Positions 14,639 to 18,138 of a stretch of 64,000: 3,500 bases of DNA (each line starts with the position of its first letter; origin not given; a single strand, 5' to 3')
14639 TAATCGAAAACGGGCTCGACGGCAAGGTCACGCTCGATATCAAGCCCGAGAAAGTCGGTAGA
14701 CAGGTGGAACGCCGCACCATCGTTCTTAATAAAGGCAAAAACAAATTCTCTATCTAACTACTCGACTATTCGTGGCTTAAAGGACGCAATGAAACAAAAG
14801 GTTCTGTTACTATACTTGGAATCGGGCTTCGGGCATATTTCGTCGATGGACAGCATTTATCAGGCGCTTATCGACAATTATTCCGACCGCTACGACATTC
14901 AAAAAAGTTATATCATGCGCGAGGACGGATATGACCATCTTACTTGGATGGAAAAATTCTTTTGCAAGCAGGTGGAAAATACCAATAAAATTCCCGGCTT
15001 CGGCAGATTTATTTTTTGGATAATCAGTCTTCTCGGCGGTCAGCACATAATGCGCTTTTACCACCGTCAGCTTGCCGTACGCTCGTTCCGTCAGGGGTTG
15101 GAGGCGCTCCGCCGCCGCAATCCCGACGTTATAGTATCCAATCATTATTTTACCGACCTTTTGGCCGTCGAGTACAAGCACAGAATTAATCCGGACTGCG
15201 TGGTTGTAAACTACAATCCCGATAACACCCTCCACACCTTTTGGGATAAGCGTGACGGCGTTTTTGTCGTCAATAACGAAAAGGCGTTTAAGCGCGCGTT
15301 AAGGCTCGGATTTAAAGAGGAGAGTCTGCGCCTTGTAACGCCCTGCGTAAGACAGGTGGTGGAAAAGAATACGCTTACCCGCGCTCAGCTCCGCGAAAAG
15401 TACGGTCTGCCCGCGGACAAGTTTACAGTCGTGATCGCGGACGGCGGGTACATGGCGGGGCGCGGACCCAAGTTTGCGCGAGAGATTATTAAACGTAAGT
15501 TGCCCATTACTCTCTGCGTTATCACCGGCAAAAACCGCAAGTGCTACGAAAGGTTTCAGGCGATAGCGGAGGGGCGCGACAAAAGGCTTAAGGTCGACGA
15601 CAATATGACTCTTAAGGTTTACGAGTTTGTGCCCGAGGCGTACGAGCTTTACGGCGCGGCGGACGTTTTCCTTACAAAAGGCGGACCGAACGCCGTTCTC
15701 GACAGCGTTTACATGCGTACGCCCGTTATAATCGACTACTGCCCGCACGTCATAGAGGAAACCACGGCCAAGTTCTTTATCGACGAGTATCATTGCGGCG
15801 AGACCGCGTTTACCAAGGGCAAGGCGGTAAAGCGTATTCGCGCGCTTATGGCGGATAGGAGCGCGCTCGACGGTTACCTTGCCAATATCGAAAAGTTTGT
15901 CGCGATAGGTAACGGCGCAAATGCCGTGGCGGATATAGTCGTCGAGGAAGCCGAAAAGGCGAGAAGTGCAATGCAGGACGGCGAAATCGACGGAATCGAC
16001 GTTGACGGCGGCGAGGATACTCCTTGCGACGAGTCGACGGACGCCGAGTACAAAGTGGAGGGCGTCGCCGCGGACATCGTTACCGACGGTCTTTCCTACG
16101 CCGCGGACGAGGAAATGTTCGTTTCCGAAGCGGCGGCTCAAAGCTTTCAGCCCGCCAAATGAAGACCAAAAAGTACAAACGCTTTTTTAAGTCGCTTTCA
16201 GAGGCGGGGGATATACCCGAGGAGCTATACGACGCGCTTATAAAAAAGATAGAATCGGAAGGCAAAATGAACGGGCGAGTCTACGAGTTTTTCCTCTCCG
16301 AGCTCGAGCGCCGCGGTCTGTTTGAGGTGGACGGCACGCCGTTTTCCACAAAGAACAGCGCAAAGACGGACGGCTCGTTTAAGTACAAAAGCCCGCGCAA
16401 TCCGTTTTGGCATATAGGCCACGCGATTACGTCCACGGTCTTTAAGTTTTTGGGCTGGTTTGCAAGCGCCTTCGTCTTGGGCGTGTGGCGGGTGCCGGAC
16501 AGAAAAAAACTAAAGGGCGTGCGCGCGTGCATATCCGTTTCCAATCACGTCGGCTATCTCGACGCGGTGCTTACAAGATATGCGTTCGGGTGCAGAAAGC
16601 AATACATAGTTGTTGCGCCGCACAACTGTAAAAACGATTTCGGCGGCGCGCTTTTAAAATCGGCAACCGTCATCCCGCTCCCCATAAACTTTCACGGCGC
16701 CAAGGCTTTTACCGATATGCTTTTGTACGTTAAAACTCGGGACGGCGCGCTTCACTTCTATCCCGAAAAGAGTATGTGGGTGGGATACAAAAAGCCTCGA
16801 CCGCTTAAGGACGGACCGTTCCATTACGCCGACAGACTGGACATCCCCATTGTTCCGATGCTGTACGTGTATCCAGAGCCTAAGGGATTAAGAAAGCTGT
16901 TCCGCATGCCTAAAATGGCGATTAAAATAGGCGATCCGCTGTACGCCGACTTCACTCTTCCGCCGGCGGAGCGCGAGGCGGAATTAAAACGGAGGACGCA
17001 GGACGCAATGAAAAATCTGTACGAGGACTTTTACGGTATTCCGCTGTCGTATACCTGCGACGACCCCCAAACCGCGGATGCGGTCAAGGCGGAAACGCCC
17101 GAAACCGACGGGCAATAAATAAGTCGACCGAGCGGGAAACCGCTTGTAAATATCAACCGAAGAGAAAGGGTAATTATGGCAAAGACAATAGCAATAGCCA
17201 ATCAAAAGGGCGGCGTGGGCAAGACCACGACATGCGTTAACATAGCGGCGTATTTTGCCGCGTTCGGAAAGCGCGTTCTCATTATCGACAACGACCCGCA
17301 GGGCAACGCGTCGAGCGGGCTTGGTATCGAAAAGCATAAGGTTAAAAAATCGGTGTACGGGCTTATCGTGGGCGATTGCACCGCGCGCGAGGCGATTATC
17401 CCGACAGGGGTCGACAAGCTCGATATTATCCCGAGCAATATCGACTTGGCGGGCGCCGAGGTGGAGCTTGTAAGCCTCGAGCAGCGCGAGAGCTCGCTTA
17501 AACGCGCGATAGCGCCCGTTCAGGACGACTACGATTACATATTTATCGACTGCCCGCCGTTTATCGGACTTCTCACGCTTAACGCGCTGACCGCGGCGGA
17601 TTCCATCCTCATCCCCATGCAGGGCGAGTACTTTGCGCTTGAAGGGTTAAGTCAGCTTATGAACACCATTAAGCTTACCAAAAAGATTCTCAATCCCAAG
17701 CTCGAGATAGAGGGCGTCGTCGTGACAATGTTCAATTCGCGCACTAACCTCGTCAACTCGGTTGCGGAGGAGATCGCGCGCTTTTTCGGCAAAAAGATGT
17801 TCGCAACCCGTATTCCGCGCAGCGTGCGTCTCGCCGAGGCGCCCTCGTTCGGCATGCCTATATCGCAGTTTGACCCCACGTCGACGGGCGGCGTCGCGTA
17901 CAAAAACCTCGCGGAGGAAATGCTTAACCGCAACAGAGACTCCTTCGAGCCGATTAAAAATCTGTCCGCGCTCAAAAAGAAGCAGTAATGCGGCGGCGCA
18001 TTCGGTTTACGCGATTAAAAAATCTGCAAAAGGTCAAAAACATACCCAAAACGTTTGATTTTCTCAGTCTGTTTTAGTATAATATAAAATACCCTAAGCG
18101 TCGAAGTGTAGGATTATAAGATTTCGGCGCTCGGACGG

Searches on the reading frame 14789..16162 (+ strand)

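Call 8: search_protein_families(library=pfam, proteins=[window:14789-16162:+], max_evalue=0.001)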
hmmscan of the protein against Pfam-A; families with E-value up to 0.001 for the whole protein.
window:14789-16162:+ (457 aa): 1 family
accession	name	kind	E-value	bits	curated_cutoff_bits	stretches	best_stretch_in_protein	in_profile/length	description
PF06925.17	MGDG_synth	-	6.3e-06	26.8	25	1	16-180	1-162/169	Monogalactosyldiacylglycerol (MGDG) synthase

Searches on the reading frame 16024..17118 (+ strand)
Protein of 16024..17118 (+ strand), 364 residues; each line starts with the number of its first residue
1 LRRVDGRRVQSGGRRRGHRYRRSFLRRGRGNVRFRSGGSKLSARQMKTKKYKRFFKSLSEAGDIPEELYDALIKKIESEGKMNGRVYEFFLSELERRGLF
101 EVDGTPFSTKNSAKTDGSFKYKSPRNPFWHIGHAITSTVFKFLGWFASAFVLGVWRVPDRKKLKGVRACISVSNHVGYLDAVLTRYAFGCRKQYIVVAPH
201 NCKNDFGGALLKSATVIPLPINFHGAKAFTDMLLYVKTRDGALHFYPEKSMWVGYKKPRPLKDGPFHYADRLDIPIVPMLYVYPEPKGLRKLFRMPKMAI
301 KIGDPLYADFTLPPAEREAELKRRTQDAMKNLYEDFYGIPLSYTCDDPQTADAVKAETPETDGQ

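Call 8: search_protein_families(library=pfam, proteins=[window:16024-17118:+], max_evalue=0.001)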
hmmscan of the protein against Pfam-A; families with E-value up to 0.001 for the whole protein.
window:16024-17118:+ (364 aa): 1 family
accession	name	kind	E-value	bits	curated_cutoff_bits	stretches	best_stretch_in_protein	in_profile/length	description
PF01553.26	Acyltransferase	-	2.2e-09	37.6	23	1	165-281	12-131/132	Acyltransferase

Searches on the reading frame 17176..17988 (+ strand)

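Call 8: search_protein_families(library=pfam, proteins=[window:17176-17988:+], max_evalue=0.001)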
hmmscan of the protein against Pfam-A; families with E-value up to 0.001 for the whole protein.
window:17176-17988:+ (270 aa): 7 families
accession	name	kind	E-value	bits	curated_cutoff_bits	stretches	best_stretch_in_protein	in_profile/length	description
PF13614.12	AAA_31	-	2.2e-68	230.1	27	1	3-178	2-177/177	AAA domain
PF01656.29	CbiA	-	1.6e-30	106.1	25.4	1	5-229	1-125/125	CobQ/CobB/MinD/ParA nucleotide binding domain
PF00142.24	Fer4_NifH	-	2.6e-11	43.9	25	1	10-47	7-44/271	4Fe-4S iron sulfur cluster binding proteins, NifH/frxC family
PF09140.17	MipZ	-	3.5e-11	43.3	20.7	1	4-41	2-39/262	ATPase MipZ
PF10609.15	ParA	-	5.3e-11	42.9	27.1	1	3-248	4-244/246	NUBPL iron-transfer P-loop NTPase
PF06564.18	CBP_BcsQ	-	1.4e-07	31.8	21.3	1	4-146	3-143/234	Cellulose biosynthesis protein BcsQ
PF02374.21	ArsA_ATPase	-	1.7e-06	27.9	24.3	1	10-55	8-53/305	Anion-transporting ATPase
